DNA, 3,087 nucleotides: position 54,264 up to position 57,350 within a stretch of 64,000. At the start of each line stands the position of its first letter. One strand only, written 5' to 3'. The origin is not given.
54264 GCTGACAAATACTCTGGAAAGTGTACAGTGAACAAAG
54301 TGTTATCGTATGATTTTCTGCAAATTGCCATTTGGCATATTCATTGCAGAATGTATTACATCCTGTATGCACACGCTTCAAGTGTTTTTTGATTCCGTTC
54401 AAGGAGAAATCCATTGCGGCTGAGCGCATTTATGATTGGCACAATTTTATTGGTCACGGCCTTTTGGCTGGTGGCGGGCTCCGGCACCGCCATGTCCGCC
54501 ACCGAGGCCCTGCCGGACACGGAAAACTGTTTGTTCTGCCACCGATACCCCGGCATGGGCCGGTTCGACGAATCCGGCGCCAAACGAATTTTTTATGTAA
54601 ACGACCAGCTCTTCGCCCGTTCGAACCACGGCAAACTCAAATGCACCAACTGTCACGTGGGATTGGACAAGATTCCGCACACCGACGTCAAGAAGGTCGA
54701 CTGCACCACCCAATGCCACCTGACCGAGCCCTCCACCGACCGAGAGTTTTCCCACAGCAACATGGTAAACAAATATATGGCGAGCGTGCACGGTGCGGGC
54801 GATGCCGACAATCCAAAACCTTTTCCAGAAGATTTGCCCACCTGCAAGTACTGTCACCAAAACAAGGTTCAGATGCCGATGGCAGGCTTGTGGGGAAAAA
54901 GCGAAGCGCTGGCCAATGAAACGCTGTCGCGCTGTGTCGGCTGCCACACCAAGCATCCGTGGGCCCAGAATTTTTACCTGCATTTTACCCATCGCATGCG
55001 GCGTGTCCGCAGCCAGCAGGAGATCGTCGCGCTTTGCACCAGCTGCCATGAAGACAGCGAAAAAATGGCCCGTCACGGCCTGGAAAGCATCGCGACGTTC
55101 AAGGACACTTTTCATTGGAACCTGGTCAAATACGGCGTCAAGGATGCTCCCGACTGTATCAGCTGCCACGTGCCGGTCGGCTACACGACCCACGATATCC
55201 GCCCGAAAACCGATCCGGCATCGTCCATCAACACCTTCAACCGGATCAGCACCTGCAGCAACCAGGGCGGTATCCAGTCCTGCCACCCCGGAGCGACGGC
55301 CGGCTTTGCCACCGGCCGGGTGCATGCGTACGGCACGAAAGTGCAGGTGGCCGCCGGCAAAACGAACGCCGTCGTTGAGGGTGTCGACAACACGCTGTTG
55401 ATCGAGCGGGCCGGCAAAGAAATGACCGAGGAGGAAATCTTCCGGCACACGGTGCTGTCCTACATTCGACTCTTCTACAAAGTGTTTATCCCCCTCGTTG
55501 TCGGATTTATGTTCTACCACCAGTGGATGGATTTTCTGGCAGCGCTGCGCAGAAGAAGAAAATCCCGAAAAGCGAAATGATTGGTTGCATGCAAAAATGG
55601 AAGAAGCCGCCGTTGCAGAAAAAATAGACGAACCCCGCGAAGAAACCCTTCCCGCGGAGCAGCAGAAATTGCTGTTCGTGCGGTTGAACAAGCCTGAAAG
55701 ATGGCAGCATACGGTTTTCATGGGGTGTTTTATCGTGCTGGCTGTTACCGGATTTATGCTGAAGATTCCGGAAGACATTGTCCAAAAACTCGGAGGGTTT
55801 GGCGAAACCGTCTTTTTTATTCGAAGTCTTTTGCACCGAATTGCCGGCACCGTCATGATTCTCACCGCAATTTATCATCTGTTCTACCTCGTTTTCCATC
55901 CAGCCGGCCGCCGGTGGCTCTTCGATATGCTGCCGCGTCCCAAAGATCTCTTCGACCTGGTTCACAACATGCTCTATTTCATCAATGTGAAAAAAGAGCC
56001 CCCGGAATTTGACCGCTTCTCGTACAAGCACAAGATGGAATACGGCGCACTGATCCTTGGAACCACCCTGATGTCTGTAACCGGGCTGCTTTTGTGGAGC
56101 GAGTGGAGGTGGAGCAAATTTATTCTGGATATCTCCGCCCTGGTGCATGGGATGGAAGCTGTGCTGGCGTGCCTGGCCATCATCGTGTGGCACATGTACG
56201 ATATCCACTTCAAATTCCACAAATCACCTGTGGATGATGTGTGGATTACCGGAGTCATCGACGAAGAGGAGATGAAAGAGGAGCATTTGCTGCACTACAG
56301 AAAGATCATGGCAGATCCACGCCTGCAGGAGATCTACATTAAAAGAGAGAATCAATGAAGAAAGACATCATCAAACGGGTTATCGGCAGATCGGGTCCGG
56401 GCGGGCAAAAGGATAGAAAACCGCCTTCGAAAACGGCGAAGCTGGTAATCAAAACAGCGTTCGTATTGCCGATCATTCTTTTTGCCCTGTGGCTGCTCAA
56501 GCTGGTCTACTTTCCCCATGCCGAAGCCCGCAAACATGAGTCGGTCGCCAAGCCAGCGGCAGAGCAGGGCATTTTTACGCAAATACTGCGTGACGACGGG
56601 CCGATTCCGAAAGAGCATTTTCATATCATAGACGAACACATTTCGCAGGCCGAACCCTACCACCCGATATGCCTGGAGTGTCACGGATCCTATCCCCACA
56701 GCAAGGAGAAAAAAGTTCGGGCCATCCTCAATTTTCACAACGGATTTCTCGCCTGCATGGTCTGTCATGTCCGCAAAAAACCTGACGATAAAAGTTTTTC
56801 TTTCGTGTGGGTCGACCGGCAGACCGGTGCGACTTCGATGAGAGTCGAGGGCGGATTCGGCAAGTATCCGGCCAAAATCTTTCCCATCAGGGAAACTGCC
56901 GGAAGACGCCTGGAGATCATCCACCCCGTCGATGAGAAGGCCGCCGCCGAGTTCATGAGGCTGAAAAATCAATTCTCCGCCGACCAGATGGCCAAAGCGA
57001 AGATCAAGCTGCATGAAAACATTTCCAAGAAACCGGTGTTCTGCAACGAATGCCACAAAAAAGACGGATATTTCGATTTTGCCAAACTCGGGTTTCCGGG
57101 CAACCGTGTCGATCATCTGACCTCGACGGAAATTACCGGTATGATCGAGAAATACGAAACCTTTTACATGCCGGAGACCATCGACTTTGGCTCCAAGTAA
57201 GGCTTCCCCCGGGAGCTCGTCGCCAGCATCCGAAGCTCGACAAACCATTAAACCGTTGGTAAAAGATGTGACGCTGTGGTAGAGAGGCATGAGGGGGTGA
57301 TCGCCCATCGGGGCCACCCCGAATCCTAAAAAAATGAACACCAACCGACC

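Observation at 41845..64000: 22-kb putative extracellular electron transfer locus, from inner membrane to outer membrane, with its own regulators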

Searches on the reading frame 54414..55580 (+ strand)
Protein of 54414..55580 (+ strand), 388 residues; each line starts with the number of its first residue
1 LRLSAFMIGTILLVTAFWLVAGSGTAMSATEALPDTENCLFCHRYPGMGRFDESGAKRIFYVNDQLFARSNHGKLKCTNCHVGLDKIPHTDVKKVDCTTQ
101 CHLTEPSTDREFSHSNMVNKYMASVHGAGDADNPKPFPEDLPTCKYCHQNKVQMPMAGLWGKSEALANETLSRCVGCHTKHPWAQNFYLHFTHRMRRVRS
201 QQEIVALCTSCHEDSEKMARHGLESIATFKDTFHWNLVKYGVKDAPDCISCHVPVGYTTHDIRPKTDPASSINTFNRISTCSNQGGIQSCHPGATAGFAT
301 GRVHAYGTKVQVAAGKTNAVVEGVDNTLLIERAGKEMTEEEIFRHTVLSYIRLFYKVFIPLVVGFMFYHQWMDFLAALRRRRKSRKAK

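Call 5: search_protein_families(library=pfam, proteins=[window:54414-55580:+], max_evalue=0.01)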
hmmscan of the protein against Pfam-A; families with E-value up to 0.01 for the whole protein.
window:54414-55580:+ (388 aa): 6 families
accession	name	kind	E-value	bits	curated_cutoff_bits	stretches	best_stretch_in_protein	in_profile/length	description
PF22113.1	Mtrc-MtrF_II-IV_dom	-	1.2e-10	41.6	30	1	76-217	8-168/176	Outer membrane cytochrome MtrC/MtrF-like, domains II/IV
PF14522.11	Cytochrome_C7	-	4.6e-07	30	24.8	1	171-252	13-66/67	Cytochrome c7 and related cytochrome c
PF22678.1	Cytochrom_c_NrfB-like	-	0.00018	22.3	27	0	208-254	1-42/89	Cytochrome c-type protein NrfB-like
PF14537.11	Cytochrom_c3_2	-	0.00023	22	25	0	33-102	23-78/79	Cytochrome c3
PF02085.21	Cytochrom_CIII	-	0.00055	20.7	22.9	0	66-178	22-101/101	Class III cytochrome C family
PF09699.15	Paired_CXXCH_1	-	0.001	19.1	20.6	1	173-215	8-39/41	Doubled CXXCH motif (Paired_CXXCH_1)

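Call 89: search_solved_structures(query=window:54414-55580:+, max_evalue=0.01)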
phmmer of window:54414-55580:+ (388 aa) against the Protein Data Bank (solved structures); distinct sequences matched with E-value up to 0.01: 0.

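Call 98: search_protein_families(library=ncbifam, proteins=[window:54414-55580:+], max_evalue=0.001)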
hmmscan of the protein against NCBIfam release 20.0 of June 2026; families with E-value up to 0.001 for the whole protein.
window:54414-55580:+ (388 aa): 2 families
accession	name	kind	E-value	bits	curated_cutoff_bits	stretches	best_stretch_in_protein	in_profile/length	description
TIGR03153.1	cytochr_NrfH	equivalog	0.00024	21.2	134.2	0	66-99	44-77/138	cytochrome c nitrite reductase small subunit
TIGR03146.1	cyt_nit_nrfB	equivalog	0.00033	20.9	166.6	1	172-256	12-95/145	cytochrome c nitrite reductase pentaheme subunit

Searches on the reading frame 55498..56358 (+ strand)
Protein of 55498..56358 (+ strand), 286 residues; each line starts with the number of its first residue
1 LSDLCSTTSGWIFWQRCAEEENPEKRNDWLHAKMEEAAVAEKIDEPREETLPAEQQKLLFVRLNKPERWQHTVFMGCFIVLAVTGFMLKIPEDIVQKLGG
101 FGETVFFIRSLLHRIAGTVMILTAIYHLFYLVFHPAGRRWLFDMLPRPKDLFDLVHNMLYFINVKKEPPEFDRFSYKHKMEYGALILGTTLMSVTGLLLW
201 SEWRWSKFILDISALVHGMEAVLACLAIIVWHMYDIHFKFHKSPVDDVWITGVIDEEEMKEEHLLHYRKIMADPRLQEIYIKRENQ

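Call 5: search_protein_families(library=pfam, proteins=[window:55498-56358:+], max_evalue=0.01)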
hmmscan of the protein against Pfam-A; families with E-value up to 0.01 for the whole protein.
window:55498-56358:+ (286 aa): 1 family
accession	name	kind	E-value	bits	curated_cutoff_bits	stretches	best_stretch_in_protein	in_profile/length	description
PF01292.26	Ni_hydr_CYTB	-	1.4e-17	64.5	30.1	2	64-234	3-160/179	Prokaryotic cytochrome b561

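Call 16: find_homologous_proteins(query=window:55498-56358:+, max_evalue=0.00001)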
Query window:55498-56358:+ (286 aa): 471 proteins with E <= 0.00001 among 1201 candidates; the best 120 are listed.
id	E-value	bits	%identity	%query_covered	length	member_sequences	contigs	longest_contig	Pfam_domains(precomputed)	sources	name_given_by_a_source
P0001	2.9e-150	518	89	88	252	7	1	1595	PF01292.27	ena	-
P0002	3.6e-148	511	89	88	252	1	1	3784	PF01292.27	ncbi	-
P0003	5.7e-131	455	80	88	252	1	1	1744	PF01292.27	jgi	jgi:cytochrome b subunit of formate dehydrogenase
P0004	1.1e-127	444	77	88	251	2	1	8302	PF01292.27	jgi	jgi:formate dehydrogenase gamma subunit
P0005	3.8e-119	416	73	84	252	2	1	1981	PF14358.12,PF01292.27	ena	-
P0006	3.1e-118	413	71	88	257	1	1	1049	PF01292.27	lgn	-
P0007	1.2e-117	411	71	88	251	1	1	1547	PF01292.27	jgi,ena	-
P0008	1.6e-116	407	73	82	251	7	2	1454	PF01292.27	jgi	jgi:cytochrome b subunit of formate dehydrogenase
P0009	3.9e-116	406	72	82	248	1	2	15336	PF01292.27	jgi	-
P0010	1.6e-115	404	69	88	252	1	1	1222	PF01292.27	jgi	jgi:cytochrome b subunit of formate dehydrogenase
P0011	1.7e-115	404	68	88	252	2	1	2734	PF01292.27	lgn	-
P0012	3.1e-115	403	71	83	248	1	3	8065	PF01292.27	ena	-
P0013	3.3e-115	403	69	88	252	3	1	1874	PF01292.27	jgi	jgi:cytochrome b subunit of formate dehydrogenase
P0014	3.8e-115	403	69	88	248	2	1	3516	PF01292.27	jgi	-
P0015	4.3e-115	402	70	88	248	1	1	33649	PF01292.27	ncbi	-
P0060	1.8e-106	374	68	81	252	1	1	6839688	PF01292.27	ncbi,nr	ncbi:MAG: cytochrome b/b6 domain-containing protein [Desulfobacterales bacterium]|nr:MAG: cytochrome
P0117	2.1e-103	364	68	80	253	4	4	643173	PF01292.27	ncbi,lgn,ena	-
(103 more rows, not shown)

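Call 18: find_encoding_contigs(protein=P0060, flank=10000, max_places=2)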
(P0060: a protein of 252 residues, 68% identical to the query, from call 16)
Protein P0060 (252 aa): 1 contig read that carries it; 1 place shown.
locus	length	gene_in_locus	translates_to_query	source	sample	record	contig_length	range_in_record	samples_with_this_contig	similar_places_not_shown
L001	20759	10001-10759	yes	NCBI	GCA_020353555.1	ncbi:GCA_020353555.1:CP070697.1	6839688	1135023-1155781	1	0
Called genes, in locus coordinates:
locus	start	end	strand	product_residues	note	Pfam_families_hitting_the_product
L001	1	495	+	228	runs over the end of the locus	PF04989:RMNT_CmcI, PF13578:Methyltransf_24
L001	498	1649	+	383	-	PF01041:DegT_DnrJ_EryC1, PF00155:Aminotran_1_2 (weak)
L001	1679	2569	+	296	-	PF00535:Glycos_transf_2, PF13506:Glyco_transf_21, PF13641:Glyco_tranf_2_3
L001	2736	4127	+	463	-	-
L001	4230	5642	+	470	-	-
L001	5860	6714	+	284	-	PF00685:Sulfotransfer_1 (faint)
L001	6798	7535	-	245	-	-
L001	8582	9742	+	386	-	PF03264:Cytochrom_NNT (weak), PF14522:Cytochrome_C7 (faint), PF22113:Mtrc-MtrF_II-IV_dom (weak)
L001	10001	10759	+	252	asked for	PF01292:Ni_hydr_CYTB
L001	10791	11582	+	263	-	-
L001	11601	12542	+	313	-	PF14522:Cytochrome_C7 (faint)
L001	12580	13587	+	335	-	-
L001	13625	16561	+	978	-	PF14522:Cytochrome_C7 (faint), PF14537:Cytochrom_c3_2 (faint), PF09699:Paired_CXXCH_1 (weak), PF22113:Mtrc-MtrF_II-IV_dom (weak), PF09699:Paired_CXXCH_1 (weak), PF22113:Mtrc-MtrF_II-IV_dom, PF09699:Paired_CXXCH_1 (weak)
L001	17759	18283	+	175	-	PF09699:Paired_CXXCH_1 (faint)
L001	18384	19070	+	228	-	PF00005:ABC_tran, PF13304:AAA_21 (faint), PF12399:BCA_ABC_TP_C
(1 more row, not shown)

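Call 19: find_encoding_contigs(protein=P0117, flank=10000, max_places=2)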
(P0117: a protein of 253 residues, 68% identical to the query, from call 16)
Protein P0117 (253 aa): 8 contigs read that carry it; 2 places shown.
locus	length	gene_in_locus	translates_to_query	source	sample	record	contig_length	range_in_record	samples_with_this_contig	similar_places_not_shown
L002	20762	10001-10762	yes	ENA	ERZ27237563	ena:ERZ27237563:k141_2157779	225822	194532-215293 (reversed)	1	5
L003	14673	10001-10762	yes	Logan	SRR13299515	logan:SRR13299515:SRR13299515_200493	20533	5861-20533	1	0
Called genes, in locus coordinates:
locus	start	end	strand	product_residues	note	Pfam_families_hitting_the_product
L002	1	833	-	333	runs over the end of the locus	PF14522:Cytochrome_C7 (faint)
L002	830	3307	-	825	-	PF14522:Cytochrome_C7 (faint), PF14537:Cytochrom_c3_2 (faint), PF09699:Paired_CXXCH_1 (weak), PF22113:Mtrc-MtrF_II-IV_dom (weak), PF09699:Paired_CXXCH_1 (weak)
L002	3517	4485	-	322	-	PF01731:Arylesterase (faint), PF17170:DUF5128, PF25021:TEN_NHL (faint), PF08450:SGL (faint), PF01436:NHL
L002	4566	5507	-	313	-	-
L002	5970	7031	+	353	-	PF14522:Cytochrome_C7 (faint)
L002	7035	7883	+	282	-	PF01292:Ni_hydr_CYTB (weak)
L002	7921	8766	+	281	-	-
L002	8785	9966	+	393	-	PF14522:Cytochrome_C7 (faint), PF22113:Mtrc-MtrF_II-IV_dom (weak)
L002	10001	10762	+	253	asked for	PF01292:Ni_hydr_CYTB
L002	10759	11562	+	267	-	-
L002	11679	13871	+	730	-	PF00672:HAMP, PF00989:PAS, PF08448:PAS_4 (weak), PF13188:PAS_8, PF13426:PAS_9, PF08448:PAS_4, PF00512:HisKA, PF02518:HATPase_c, +3 more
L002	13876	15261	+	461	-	PF00072:Response_reg, PF00158:Sigma54_activat, PF01078:Mg_chelatase (weak), PF13191:AAA_16 (weak), PF14532:Sigma54_activ_2, PF07724:AAA_2, PF25601:AAA_lid_14, PF02954:HTH_8, +2 more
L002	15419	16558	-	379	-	-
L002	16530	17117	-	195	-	PF13036:LpoB, PF05643:GNA1162-like (weak)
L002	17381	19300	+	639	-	PF02518:HATPase_c, PF00204:DNA_gyraseB, PF01751:Toprim, PF00986:DNA_gyraseB_C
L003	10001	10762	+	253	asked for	PF01292:Ni_hydr_CYTB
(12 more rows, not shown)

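Call 27: find_related_loci(query=A1, collection=genome_contigs, flank=10000)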
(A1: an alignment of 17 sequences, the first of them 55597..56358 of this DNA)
Query A1 (253 aa) in genome_contigs; peptide patterns used: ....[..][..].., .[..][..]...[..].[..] (x = any residue, [..] = any of these).
163 stretches matched a pattern; 132 encode a relative of the query (tblastn E <= 1e-3); the best 80 are kept; 80 distinct loci.
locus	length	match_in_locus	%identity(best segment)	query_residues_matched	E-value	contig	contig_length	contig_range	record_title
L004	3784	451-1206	89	1-253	2e-156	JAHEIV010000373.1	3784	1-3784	MAG: Deltaproteobacteria bacterium isolate Ww512 NODE_116742_length_3784_cov_2.552007, whole genome shotgun sequence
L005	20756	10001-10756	69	1-253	2e-119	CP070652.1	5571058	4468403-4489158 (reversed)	MAG: Deltaproteobacteria bacterium isolate bin85 chromosome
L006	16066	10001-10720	66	16-252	1e-109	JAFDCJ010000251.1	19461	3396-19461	MAG: Deltaproteobacteria bacterium isolate MB3D_Bin_18 MB3D_Bin_18_MB3D_0306_000001466228, whole genome shotgun sequence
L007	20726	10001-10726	66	12-253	5e-110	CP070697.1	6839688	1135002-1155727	MAG: Desulfobacterales bacterium isolate bin589 chromosome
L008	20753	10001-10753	65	2-252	5e-109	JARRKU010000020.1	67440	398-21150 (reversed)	MAG: Desulfobacteraceae bacterium isolate Spart_054_MAG scaffold_32, whole genome shotgun sequence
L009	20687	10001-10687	68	22-250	4e-107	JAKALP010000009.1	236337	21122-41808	MAG: Deltaproteobacteria bacterium isolate WY5.bin12 NODE_57_length_236337_cov_2.541023, whole genome shotgun sequence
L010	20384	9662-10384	61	15-253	1e-104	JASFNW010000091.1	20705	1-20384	MAG: Desulfobacterales bacterium isolate D0819M02metaG_Bin_17 D0819M02metaG_FD_scaffold_396_c1, whole genome shotgun seq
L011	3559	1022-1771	60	4-253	2e-105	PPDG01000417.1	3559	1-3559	MAG: Desulfobacteraceae bacterium isolate BM002 sc_13351, whole genome shotgun sequence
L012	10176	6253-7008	59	2-253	3e-103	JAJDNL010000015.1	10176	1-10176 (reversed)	MAG: Deltaproteobacteria bacterium isolate ALJrbin.32 k141_2764480, whole genome shotgun sequence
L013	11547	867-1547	65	27-253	1e-100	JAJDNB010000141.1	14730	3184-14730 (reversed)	MAG: Deltaproteobacteria bacterium isolate ALJrbin.12 k141_7801972, whole genome shotgun sequence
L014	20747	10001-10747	59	1-249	7e-101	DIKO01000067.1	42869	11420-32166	MAG TPA_asm: Desulfobacteraceae bacterium UBA5616 UBA5616_contig_36741, whole genome shotgun sequence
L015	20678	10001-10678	64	25-250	5e-100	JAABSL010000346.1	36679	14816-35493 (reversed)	MAG: Desulfobacteraceae bacterium isolate S12.Bin036 NODE_9_length_36679_cov_21.8932, whole genome shotgun sequence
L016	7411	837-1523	64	22-250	1e-99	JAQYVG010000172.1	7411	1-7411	MAG: Desulfobacterales bacterium isolate SG_975_bin35strict NODE_172_length_7411_cov_4.765476, whole genome shotgun sequ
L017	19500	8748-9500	59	1-249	4e-99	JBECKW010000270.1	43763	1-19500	MAG: Desulfobacterales bacterium isolate ETDI60 k127_3915841, whole genome shotgun sequence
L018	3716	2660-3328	62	27-249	6e-100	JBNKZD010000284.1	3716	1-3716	MAG: Chitinispirillaceae bacterium isolate D1.bin.5.orig k141_912335, whole genome shotgun sequence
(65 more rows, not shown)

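Call 90: search_solved_structures(query=A1, max_evalue=0.01)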
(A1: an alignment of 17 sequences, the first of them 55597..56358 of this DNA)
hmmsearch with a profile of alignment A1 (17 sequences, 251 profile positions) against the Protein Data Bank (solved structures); distinct sequences matched with E-value up to 0.01: 1.
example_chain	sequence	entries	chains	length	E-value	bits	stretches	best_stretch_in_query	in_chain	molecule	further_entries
1kqf_C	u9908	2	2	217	0.0016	20.9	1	21-238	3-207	FORMATE DEHYDROGENASE, NITRATE-INDUCIBLE, CYTOCHROME B556(FDN) SUBUNIT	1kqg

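Call 91: search_solved_structures(query=A1, max_evalue=0.01, show_alignments=1)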
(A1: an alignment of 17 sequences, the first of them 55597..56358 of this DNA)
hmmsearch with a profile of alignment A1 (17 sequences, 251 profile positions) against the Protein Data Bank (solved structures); distinct sequences matched with E-value up to 0.01: 1.
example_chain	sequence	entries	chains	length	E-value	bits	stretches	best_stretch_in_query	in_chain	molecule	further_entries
1kqf_C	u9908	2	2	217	0.0016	20.9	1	21-238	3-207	FORMATE DEHYDROGENASE, NITRATE-INDUCIBLE, CYTOCHROME B556(FDN) SUBUNIT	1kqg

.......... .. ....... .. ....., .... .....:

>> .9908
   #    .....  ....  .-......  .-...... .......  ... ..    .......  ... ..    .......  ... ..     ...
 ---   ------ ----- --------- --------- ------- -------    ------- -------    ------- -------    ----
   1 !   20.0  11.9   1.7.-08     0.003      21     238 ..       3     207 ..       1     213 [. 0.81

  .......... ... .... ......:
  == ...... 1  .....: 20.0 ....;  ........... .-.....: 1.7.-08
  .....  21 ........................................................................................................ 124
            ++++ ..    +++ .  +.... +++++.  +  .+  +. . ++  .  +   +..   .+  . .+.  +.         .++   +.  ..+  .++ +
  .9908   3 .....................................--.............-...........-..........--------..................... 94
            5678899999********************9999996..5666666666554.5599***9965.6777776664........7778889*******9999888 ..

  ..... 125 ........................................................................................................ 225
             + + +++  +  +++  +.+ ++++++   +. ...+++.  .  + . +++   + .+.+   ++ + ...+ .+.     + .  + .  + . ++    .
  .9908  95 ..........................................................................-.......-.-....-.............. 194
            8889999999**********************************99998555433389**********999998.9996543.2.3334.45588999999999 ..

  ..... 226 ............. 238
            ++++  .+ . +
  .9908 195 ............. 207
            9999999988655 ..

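Call 98: search_protein_families(library=ncbifam, proteins=[window:55597-56358:+], max_evalue=0.001)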
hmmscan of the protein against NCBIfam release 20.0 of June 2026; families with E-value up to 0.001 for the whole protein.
window:55597-56358:+ (253 aa): 3 families
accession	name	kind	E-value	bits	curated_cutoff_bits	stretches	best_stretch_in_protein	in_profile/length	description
TIGR01583.1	formate-DH-gamm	equivalog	3.3e-14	53.4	115.85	1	29-237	4-201/204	formate dehydrogenase subunit gamma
NF007924.0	PRK10639.1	equivalog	2.8e-09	37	341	1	26-239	6-204/211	formate dehydrogenase cytochrome b556 subunit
TIGR02125.1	CytB-hydogenase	equivalog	1.1e-07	31.6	121.5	1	32-198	5-175/212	Ni/Fe-hydrogenase, b-type cytochrome subunit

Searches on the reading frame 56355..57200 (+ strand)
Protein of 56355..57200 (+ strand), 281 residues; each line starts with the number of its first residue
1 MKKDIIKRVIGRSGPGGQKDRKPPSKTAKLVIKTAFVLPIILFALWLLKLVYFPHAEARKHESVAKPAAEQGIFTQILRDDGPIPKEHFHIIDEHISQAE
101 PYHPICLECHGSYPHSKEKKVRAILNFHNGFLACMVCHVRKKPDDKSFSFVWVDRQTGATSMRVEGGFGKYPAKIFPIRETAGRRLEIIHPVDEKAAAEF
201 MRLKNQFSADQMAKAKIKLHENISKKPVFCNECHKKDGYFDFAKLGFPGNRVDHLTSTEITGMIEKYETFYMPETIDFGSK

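Call 5: search_protein_families(library=pfam, proteins=[window:56355-57200:+], max_evalue=0.01)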
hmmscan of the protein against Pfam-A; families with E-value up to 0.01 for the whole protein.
window:56355-57200:+ (281 aa): 3 families
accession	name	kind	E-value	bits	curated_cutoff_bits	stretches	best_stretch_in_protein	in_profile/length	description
PF14522.11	Cytochrome_C7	-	1.6e-05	25.1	24.8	0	99-144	9-54/67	Cytochrome c7 and related cytochrome c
PF14537.11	Cytochrom_c3_2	-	0.00065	20.6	25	0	97-142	20-68/79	Cytochrome c3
PF22113.1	Mtrc-MtrF_II-IV_dom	-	0.0097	15.9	30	0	106-238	9-92/176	Outer membrane cytochrome MtrC/MtrF-like, domains II/IV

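Call 98: search_protein_families(library=ncbifam, proteins=[window:56355-57200:+], max_evalue=0.001)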
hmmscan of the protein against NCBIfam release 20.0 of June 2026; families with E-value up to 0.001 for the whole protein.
window:56355-57200:+ (281 aa): 2 families
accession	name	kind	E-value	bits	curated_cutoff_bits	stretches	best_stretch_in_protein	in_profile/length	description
TIGR04315.1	octaheme_Shew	subfamily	3.6e-05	23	375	1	100-159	216-271/440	tetrathionate reductase family octaheme c-type cytochrome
TIGR03508.1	decahem_SO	subfamily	0.00043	19.8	192.2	0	103-139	212-249/258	DmsE family decaheme c-type cytochrome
